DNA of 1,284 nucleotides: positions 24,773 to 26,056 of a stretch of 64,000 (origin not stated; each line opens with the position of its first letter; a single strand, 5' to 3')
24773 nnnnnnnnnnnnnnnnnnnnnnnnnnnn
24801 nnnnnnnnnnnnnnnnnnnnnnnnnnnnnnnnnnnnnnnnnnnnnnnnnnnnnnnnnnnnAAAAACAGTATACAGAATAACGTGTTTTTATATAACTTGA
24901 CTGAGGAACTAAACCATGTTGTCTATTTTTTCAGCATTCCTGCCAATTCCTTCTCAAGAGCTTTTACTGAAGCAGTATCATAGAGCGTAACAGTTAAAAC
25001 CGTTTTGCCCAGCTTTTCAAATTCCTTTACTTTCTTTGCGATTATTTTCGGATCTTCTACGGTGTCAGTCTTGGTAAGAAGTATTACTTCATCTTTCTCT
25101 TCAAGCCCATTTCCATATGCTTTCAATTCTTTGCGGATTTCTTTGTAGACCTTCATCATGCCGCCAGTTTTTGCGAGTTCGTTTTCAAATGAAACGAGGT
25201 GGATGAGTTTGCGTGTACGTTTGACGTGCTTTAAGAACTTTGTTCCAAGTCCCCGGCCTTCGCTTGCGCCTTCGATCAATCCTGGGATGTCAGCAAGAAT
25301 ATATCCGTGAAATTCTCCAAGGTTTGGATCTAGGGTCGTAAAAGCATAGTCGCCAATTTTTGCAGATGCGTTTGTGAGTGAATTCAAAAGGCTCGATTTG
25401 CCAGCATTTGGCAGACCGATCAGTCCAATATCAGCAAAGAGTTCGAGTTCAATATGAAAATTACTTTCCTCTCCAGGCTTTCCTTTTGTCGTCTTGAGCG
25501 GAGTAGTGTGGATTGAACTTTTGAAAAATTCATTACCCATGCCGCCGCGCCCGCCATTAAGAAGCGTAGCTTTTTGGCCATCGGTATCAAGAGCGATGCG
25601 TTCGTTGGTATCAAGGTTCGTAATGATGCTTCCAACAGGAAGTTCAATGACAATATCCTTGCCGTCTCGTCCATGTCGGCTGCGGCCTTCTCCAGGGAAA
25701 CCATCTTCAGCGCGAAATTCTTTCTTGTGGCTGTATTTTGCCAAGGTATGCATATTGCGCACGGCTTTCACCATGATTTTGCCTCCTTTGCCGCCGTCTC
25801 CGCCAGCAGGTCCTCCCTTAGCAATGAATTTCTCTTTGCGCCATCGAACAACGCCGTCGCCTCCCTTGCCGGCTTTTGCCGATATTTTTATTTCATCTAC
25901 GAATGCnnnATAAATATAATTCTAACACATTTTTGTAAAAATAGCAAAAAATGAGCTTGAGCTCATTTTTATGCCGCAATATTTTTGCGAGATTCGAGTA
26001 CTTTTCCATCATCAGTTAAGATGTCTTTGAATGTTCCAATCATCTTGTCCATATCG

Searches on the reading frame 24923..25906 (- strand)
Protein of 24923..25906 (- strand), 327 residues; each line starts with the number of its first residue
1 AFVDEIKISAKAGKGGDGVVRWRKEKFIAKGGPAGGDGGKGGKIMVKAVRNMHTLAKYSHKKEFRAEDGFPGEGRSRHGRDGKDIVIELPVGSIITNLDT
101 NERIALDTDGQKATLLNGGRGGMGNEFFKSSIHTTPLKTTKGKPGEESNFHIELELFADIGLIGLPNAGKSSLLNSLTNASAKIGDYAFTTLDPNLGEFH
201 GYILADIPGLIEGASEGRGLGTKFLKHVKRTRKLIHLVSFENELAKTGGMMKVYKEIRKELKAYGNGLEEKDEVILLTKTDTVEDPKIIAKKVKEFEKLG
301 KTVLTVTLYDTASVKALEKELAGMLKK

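Call 12: search_protein_families(library=pfam, proteins=[window:24923-25906:-], max_evalue=0.001)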
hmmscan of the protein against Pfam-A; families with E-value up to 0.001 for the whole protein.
window:24923-25906:- (327 aa): 4 families
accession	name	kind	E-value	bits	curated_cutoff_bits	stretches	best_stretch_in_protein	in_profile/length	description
PF01018.28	GTP1_OBG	-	9.2e-49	165.5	27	1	3-155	1-154/155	GTP1/OBG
PF01926.29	MMR_HSR1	-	2.9e-24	85.8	21.9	1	160-279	2-113/113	50S ribosome-binding GTPase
PF02421.24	FeoB_N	-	4.1e-09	36.6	27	1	160-210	3-57/156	Ferrous iron transport protein B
PF03193.22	RsgA_GTPase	-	5.4e-06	26.8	30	0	273-323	56-106/174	RsgA GTPase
